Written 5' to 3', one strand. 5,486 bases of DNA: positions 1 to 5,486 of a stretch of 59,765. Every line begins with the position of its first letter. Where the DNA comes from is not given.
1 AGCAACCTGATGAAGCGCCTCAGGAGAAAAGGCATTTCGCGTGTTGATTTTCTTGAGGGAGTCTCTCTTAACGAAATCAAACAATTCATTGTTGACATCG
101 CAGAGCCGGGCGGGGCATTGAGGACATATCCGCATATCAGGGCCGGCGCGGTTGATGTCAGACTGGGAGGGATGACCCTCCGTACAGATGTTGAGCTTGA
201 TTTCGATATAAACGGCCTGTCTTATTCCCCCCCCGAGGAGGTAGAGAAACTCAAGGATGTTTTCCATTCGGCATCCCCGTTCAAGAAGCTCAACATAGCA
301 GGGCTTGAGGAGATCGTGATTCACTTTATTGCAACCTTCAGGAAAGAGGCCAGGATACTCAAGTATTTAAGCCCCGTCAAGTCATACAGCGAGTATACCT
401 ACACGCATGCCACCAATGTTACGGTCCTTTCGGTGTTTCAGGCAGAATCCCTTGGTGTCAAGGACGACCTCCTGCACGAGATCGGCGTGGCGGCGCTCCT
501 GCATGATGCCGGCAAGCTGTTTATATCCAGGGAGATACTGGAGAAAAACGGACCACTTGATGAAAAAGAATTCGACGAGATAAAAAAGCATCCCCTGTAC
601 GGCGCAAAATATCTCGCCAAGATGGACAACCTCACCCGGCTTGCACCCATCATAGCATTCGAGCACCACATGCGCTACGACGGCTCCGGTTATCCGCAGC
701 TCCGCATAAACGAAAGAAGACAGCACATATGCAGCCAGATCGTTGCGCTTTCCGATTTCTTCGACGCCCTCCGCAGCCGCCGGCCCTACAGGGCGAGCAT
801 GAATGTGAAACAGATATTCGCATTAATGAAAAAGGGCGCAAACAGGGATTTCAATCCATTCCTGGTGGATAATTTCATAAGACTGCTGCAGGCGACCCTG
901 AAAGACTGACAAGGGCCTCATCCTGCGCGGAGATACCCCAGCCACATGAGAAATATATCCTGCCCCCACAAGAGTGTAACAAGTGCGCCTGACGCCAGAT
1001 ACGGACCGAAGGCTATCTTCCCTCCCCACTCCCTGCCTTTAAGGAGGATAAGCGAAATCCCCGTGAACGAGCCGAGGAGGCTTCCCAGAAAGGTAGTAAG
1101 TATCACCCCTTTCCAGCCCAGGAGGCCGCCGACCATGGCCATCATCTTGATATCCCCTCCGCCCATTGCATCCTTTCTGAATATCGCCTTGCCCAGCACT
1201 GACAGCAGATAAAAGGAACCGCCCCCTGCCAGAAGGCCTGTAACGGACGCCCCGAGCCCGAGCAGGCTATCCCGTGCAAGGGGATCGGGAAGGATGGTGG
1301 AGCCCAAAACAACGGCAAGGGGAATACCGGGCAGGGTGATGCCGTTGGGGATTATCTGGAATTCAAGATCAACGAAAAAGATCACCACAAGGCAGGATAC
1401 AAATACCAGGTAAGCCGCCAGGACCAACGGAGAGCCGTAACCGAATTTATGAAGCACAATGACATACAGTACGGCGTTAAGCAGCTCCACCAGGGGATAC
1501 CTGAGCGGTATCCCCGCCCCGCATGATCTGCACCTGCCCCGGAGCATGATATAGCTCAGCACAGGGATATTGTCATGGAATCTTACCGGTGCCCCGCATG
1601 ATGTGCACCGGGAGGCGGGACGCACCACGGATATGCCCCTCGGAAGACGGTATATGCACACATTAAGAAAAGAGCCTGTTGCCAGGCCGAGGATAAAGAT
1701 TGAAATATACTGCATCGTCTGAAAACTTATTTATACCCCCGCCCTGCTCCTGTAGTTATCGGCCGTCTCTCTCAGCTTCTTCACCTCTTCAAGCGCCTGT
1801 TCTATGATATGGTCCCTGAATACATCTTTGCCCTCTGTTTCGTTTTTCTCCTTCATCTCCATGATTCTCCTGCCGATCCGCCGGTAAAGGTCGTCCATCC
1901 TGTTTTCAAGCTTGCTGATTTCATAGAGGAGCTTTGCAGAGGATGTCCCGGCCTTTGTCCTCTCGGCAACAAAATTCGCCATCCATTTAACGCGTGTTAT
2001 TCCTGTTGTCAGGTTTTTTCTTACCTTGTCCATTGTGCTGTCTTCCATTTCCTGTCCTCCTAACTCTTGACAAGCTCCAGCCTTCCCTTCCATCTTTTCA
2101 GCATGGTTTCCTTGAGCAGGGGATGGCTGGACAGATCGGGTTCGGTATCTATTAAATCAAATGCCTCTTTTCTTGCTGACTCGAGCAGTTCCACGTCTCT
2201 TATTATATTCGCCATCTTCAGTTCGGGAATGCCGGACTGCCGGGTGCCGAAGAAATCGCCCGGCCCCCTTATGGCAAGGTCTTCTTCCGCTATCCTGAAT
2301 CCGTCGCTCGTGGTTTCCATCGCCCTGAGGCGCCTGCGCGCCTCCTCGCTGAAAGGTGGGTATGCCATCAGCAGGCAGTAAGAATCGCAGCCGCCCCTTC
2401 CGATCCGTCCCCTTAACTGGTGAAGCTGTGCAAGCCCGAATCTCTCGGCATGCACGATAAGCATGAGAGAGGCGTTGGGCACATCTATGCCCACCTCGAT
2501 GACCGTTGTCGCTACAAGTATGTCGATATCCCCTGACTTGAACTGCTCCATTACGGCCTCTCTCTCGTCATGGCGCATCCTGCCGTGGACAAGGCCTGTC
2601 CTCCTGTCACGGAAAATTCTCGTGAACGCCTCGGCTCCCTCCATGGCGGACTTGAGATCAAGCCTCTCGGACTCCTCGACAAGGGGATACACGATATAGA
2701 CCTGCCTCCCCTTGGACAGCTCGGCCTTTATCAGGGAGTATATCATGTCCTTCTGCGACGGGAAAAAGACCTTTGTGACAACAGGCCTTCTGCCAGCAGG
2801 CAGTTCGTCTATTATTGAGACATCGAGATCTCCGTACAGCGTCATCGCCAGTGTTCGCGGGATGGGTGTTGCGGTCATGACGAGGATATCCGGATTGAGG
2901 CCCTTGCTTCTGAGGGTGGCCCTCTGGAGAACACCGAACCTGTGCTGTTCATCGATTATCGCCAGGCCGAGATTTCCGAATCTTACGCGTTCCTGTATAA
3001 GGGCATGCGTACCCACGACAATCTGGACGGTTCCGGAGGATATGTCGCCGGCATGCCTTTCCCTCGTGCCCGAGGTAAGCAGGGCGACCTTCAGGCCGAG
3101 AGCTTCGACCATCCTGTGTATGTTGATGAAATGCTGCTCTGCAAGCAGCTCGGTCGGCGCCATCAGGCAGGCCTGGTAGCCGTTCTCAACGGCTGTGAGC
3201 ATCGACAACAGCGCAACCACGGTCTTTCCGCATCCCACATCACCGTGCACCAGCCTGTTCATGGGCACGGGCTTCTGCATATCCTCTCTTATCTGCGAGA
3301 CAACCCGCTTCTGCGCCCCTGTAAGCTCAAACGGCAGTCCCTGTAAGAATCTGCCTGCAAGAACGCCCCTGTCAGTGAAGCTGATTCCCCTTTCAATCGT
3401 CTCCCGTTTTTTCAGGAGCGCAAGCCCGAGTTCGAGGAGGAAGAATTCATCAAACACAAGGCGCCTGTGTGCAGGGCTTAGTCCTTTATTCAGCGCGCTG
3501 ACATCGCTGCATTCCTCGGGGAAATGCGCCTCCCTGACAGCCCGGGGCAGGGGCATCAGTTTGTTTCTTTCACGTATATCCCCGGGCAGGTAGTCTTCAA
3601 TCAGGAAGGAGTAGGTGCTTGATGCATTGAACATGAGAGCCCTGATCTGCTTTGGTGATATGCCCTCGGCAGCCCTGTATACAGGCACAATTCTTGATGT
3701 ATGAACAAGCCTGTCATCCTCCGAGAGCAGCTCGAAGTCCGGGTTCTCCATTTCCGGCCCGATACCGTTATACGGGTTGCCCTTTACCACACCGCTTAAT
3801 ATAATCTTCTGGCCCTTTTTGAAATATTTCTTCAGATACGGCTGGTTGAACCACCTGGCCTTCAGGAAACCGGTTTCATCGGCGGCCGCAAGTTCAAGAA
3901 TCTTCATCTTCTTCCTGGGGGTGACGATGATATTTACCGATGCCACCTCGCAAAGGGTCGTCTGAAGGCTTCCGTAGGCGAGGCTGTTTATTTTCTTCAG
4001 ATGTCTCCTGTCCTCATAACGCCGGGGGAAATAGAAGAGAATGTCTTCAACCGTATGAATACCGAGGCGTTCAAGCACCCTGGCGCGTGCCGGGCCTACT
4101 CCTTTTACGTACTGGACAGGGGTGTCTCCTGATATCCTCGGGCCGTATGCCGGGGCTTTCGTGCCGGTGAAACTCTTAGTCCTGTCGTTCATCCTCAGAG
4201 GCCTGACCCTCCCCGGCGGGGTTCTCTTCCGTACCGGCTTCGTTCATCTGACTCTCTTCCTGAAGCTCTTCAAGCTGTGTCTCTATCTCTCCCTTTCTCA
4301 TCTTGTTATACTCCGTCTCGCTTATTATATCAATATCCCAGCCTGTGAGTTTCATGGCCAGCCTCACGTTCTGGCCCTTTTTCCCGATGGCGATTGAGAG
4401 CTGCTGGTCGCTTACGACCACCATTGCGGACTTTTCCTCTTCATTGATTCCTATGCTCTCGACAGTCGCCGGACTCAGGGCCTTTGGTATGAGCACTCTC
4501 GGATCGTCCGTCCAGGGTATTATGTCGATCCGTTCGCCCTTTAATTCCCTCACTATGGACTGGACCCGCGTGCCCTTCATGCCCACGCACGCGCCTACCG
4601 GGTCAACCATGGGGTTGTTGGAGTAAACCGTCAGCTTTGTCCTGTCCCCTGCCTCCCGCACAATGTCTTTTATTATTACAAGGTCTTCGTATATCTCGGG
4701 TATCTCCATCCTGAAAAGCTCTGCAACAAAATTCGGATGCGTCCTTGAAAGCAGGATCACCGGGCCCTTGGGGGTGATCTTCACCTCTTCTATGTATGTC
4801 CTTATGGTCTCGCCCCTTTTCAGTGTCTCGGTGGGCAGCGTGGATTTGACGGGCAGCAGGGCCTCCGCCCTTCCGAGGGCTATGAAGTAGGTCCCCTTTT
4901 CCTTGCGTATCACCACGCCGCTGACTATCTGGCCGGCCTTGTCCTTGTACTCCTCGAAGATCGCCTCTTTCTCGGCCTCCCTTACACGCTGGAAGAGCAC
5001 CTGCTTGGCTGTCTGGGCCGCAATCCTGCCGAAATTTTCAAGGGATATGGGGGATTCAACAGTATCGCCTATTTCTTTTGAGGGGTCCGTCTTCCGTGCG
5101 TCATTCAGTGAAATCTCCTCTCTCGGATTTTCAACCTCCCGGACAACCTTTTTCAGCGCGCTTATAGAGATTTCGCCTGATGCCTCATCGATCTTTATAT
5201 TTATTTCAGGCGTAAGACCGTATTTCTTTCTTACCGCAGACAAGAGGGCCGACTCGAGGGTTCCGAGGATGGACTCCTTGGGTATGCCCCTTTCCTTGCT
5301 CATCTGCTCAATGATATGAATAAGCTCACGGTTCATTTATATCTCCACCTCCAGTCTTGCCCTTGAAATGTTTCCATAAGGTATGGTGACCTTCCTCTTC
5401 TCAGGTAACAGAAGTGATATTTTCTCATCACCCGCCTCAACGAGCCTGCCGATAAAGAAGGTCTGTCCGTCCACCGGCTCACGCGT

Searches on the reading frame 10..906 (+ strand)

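Call 63: search_protein_families(library=pfam, proteins=[window:10-906:+], max_evalue=0.0001)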
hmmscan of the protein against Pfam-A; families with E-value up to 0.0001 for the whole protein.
window:10-906:+ (299 aa): 2 families
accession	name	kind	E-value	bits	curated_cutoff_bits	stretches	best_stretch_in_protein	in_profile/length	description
PF13487.12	HD_5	-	4.7e-23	82.2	27.2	1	126-282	10-167/170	HD domain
PF01966.28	HD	-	3.3e-12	47.2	22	1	130-253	1-115/116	HD domain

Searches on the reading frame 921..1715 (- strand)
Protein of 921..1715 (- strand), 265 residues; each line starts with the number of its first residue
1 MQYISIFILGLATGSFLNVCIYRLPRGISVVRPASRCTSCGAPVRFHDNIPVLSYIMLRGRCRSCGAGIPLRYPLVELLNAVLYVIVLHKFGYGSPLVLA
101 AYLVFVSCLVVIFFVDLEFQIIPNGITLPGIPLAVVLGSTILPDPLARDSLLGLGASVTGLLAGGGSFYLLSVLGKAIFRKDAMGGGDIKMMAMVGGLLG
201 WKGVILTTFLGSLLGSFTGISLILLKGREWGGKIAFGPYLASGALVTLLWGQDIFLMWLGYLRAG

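Call 63: search_protein_families(library=pfam, proteins=[window:921-1715:-], max_evalue=0.0001)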
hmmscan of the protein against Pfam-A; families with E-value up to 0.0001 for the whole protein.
window:921-1715:- (265 aa): 2 families
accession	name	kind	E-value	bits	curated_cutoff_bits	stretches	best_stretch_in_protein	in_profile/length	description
PF06750.18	A24_N_bact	-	6.5e-34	116.3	23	1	8-91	1-84/84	Bacterial Peptidase A24 N-terminal domain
PF01478.23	Peptidase_A24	-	8.9e-19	68.3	26.5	1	103-220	1-104/104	Type IV leader peptidase family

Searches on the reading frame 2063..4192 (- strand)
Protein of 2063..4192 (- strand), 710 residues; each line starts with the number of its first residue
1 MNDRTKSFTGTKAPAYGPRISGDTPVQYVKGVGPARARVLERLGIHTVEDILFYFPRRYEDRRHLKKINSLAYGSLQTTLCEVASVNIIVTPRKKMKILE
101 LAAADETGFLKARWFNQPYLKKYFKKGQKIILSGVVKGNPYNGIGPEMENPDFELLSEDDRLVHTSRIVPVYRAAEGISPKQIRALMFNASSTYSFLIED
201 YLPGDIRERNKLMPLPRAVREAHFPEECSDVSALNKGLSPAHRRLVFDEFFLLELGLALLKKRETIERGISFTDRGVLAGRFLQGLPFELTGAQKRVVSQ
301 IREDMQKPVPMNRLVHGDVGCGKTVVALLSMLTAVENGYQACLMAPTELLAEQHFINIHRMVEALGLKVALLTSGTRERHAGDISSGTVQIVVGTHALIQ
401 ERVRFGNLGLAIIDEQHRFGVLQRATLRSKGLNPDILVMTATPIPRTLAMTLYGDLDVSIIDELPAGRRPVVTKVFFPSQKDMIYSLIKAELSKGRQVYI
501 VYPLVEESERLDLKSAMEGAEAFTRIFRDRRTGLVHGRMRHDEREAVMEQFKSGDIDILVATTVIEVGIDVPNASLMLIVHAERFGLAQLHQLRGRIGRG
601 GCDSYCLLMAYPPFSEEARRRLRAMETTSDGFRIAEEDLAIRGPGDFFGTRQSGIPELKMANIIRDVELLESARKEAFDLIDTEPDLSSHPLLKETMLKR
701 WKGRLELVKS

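Call 41: search_protein_families(library=ncbifam, proteins=[window:2063-4192:-], max_evalue=0.00001)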
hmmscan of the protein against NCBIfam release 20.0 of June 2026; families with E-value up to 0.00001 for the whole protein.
window:2063-4192:- (710 aa): 42 families (the best 25 are shown)
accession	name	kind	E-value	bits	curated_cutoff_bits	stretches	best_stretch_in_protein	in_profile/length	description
NF008168.0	PRK10917.2-2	equivalog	5.9e-283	940.9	718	1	21-708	108-792/795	ATP-dependent DNA helicase RecG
NF008165.0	PRK10917.1-3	equivalog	7.4e-257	854.3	711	1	23-703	7-684/692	ATP-dependent DNA helicase RecG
NF008170.0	PRK10917.2-4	equivalog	3.8e-233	776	975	1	19-702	126-817/826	ATP-dependent DNA helicase RecG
TIGR00643.1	recG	equivalog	4e-227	755.9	659.4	1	43-677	1-629/629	ATP-dependent DNA helicase RecG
NF008163.0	PRK10917.1-1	equivalog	3.4e-212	706.5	796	1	22-701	7-682/692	ATP-dependent DNA helicase RecG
NF008166.0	PRK10917.1-4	equivalog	1.4e-204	681.2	864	1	37-703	24-697/705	ATP-dependent DNA helicase RecG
NF008164.0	PRK10917.1-2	equivalog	2.3e-200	667.4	785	1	25-690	14-680/704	ATP-dependent DNA helicase RecG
NF008167.0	PRK10917.2-1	equivalog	6.9e-172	573.3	995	1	32-697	12-729/744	ATP-dependent DNA helicase RecG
TIGR00580.2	mfd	equivalog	5.3e-112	375.9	800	1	260-654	405-798/907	transcription-repair coupling factor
NF008169.0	PRK10917.2-3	equivalog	3.2e-101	339.8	555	1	37-676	8-602/610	ATP-dependent DNA helicase RecG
NF007966.0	PRK10689.1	equivalog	4.1e-84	283.1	1329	1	267-674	578-983/1148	transcription-repair coupling factor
NF004066.1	PRK05580.1-3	equivalog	4.1e-16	58.5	813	1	282-418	245-378/788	primosomal protein N'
NF010337.0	PRK13766.1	equivalog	1.1e-15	56.8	610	2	312-418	32-143/781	Hef nuclease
NF004071.0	PRK05580.2-3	equivalog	1.3e-13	49.9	1105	1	289-419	201-330/735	primosomal protein N'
TIGR00595.1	priA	equivalog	2.4e-13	49.5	230.35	1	314-420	1-106/509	replication restart helicase PriA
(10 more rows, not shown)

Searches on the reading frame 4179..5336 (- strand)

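Call 63: search_protein_families(library=pfam, proteins=[window:4179-5336:-], max_evalue=0.0001)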
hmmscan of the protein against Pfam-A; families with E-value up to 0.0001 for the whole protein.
window:4179-5336:- (386 aa): 5 families
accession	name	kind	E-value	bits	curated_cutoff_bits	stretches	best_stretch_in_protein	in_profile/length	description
PF08529.16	NusA_N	-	1.2e-40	138.9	23.8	1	4-124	1-119/119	NusA N-terminal domain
PF13184.12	KH_5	-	1.1e-29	102.8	27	1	229-296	1-68/69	NusA-like KH domain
PF00575.29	S1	-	1.4e-06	29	22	1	131-188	1-65/74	S1 RNA binding domain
PF07650.23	KH_2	-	3.5e-06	27.2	22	1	287-339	10-62/78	KH domain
PF23095.1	KH_NusA_C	-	4.5e-05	23.9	34.2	0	304-337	1-34/59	Transcription termination/antitermination protein NusA, KH domain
